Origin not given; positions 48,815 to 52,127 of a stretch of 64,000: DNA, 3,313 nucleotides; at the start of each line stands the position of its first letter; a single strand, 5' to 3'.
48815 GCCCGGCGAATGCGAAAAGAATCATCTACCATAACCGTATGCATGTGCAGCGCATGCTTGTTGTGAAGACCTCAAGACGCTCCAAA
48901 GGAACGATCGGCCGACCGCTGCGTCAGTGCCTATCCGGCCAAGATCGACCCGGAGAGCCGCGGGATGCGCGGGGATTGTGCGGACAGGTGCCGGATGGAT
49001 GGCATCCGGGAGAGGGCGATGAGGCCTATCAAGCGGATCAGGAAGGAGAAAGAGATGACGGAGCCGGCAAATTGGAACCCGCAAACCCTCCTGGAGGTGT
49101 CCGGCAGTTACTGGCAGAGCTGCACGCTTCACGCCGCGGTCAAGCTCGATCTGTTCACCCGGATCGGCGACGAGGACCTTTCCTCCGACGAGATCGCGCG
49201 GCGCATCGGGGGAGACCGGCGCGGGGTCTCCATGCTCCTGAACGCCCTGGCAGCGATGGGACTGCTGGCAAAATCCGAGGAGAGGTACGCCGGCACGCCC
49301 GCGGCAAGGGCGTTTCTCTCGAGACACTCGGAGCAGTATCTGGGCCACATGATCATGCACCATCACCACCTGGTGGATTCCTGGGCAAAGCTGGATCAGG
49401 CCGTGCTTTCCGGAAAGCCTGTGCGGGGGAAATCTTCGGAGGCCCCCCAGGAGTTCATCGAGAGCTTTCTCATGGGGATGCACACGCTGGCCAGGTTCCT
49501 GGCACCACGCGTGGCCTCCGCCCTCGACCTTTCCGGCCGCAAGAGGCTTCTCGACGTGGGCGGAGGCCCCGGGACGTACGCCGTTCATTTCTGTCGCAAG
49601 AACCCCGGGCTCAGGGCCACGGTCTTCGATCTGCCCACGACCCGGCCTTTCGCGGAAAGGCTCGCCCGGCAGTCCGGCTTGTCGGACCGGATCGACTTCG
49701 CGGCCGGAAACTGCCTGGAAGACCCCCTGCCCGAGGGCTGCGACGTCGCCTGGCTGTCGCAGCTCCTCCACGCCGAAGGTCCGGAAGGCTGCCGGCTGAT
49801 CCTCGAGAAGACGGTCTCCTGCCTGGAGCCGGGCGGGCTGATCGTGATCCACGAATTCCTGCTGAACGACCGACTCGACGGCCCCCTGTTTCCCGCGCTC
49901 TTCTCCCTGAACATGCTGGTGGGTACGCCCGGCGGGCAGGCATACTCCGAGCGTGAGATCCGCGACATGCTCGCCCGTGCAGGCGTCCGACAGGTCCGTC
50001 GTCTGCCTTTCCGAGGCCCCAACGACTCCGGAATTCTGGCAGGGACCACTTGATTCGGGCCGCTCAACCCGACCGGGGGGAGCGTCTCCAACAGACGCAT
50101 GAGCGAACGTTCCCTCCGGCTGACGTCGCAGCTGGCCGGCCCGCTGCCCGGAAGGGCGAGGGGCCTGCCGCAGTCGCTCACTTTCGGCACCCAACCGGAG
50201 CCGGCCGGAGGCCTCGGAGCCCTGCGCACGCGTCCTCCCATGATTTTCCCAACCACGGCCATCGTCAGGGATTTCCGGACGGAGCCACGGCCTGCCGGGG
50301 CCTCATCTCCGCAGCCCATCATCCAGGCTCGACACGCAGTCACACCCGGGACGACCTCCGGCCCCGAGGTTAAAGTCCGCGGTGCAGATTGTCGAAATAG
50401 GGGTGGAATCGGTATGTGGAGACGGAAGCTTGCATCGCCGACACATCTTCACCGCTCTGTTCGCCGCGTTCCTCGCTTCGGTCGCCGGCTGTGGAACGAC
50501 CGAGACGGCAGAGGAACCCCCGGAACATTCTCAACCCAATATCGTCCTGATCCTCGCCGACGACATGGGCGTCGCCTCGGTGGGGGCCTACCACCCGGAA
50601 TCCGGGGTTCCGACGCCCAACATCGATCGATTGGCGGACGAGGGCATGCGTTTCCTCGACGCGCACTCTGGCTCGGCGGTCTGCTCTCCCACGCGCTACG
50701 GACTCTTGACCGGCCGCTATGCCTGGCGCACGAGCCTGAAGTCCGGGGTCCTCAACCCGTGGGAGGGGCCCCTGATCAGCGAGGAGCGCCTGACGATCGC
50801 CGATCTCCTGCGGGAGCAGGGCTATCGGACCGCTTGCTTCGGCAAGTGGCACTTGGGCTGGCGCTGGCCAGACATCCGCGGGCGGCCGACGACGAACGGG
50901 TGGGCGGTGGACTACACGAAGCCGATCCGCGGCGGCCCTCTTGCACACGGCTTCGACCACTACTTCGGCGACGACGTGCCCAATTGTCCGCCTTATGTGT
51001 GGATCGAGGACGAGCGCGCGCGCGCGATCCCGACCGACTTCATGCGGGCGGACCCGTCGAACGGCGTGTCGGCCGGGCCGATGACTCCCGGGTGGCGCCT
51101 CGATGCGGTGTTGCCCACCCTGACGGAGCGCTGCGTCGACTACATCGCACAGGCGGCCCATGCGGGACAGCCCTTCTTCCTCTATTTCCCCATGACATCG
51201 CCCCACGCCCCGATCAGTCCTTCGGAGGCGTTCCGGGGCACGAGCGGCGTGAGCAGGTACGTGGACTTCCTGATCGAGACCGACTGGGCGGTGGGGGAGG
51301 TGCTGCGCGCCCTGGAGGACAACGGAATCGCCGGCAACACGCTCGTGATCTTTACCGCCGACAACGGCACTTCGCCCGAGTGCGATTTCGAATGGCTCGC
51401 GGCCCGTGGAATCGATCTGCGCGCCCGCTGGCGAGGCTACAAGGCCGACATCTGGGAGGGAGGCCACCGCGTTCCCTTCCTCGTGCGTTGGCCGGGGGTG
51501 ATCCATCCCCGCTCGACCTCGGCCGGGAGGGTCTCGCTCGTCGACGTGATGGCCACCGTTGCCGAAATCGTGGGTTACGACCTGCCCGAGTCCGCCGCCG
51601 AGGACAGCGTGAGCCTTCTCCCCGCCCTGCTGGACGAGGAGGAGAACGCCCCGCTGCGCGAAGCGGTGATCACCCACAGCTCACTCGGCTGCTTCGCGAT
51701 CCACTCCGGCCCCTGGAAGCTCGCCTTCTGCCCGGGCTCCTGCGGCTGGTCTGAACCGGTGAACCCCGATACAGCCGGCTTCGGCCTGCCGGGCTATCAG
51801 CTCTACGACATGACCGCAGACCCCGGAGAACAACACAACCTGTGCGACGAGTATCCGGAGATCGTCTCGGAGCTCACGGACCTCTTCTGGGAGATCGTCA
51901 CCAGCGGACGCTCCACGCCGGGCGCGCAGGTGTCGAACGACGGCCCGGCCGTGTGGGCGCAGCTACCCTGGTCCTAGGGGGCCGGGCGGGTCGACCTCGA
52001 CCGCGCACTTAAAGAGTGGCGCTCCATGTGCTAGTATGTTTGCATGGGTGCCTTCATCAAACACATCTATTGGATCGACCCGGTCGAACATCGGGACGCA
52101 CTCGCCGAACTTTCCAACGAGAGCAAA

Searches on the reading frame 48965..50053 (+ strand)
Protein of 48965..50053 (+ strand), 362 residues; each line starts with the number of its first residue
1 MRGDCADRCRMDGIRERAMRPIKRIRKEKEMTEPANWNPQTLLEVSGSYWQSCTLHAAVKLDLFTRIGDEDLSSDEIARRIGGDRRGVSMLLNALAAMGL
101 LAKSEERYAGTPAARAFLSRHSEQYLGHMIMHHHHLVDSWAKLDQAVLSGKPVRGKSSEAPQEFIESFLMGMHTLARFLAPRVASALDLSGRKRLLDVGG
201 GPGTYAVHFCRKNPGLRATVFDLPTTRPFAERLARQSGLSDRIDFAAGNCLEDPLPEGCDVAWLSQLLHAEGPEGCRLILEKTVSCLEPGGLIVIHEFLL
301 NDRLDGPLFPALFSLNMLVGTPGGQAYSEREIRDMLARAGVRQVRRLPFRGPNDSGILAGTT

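Call 75: search_protein_families(library=pfam, proteins=[window:48965-50053:+], max_evalue=0.00001)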
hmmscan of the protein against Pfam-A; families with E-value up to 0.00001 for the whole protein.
window:48965-50053:+ (362 aa): 5 families
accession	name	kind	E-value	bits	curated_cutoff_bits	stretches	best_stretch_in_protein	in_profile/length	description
PF00891.24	Methyltransf_2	-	6.8e-26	91.4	22.3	1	162-341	33-209/210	O-methyltransferase domain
PF08100.18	Dimerisation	-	5.7e-15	55.3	25.6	1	39-119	6-92/93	O-methyltransferase dimerisation domain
PF13489.12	Methyltransf_23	-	5.7e-08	33.1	27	1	173-341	3-159/164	Methyltransferase domain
PF08242.18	Methyltransf_12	-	4.1e-06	27.9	30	1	196-293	1-98/98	Methyltransferase domain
PF13649.12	Methyltransf_25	-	5.1e-06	27.5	27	1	196-291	2-97/97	Methyltransferase domain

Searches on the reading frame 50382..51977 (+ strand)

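Call 75: search_protein_families(library=pfam, proteins=[window:50382-51977:+], max_evalue=0.00001)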
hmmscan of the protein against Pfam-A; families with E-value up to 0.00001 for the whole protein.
window:50382-51977:+ (531 aa): 2 families
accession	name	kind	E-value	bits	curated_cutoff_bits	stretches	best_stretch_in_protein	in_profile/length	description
PF00884.28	Sulfatase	-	1.5e-54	185.8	25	1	52-399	1-301/301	Sulfatase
PF16347.10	SGSH_C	-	4e-08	34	29.3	0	357-429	11-80/154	N-sulphoglucosamine sulphohydrolase, C-terminal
